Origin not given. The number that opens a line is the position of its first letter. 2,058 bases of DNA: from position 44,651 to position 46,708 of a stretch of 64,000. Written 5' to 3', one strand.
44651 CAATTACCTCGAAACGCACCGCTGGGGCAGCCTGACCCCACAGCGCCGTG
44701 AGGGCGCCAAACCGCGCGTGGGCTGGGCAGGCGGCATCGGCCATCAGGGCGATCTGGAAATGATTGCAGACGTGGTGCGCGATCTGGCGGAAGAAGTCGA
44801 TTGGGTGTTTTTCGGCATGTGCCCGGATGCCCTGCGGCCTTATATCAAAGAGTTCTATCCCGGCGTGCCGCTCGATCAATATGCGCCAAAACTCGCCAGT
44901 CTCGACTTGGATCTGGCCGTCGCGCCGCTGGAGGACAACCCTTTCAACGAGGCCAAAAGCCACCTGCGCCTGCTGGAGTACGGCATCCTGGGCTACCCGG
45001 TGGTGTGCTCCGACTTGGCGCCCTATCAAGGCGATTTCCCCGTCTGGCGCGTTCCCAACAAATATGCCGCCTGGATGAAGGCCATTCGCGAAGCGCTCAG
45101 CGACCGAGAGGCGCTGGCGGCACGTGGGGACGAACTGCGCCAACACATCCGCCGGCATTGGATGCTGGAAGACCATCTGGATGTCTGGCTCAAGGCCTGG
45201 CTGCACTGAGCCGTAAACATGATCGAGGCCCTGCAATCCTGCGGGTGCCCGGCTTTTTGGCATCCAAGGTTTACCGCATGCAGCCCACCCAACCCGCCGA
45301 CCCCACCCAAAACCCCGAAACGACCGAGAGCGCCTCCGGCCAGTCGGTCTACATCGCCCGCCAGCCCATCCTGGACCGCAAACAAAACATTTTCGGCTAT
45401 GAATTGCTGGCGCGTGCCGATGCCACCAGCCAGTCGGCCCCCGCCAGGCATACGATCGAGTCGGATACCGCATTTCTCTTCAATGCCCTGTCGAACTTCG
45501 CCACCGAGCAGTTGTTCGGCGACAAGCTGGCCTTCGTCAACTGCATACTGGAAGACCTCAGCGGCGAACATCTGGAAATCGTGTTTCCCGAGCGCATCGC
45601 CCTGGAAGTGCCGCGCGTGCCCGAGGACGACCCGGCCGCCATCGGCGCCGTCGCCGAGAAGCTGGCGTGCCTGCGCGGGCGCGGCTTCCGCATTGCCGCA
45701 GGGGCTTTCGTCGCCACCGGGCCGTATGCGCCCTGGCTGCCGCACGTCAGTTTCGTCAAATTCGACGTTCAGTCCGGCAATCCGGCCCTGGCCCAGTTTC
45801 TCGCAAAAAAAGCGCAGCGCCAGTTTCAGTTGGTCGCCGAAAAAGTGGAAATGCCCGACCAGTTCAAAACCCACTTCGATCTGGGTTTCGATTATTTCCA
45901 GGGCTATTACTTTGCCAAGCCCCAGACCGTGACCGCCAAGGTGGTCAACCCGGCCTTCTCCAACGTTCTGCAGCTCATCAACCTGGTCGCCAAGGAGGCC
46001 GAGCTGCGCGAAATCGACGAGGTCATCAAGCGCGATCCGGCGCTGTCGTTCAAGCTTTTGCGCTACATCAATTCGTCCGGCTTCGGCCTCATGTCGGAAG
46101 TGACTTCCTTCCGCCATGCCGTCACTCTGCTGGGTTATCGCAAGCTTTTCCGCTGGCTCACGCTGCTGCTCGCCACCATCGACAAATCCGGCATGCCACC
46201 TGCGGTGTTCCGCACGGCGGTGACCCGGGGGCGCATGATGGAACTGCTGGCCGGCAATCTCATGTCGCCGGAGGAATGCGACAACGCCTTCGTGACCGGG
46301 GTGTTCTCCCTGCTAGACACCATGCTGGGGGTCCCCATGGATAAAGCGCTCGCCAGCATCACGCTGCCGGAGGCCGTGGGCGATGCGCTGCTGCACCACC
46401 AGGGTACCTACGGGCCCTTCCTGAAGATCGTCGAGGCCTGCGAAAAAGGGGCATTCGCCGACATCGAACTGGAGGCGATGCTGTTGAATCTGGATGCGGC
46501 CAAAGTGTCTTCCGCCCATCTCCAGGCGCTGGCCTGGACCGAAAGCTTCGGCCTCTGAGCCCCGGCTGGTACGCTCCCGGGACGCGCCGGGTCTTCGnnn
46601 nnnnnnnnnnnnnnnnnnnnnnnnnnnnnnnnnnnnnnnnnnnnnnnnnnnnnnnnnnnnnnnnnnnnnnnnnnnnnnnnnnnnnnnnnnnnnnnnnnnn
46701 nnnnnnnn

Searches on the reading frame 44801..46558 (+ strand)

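Call 39: search_protein_families(library=pfam, proteins=[window:44801-46558:+], max_evalue=0.0001)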
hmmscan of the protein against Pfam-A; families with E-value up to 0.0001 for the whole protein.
window:44801-46558:+ (585 aa): 2 families
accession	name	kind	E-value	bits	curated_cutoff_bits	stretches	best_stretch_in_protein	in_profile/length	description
PF08668.18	HDOD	-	1.2e-13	51.4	22.9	1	395-502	14-127/196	HDOD domain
PF00563.25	EAL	-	5.5e-10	39.5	31.3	1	324-374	185-236/236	EAL domain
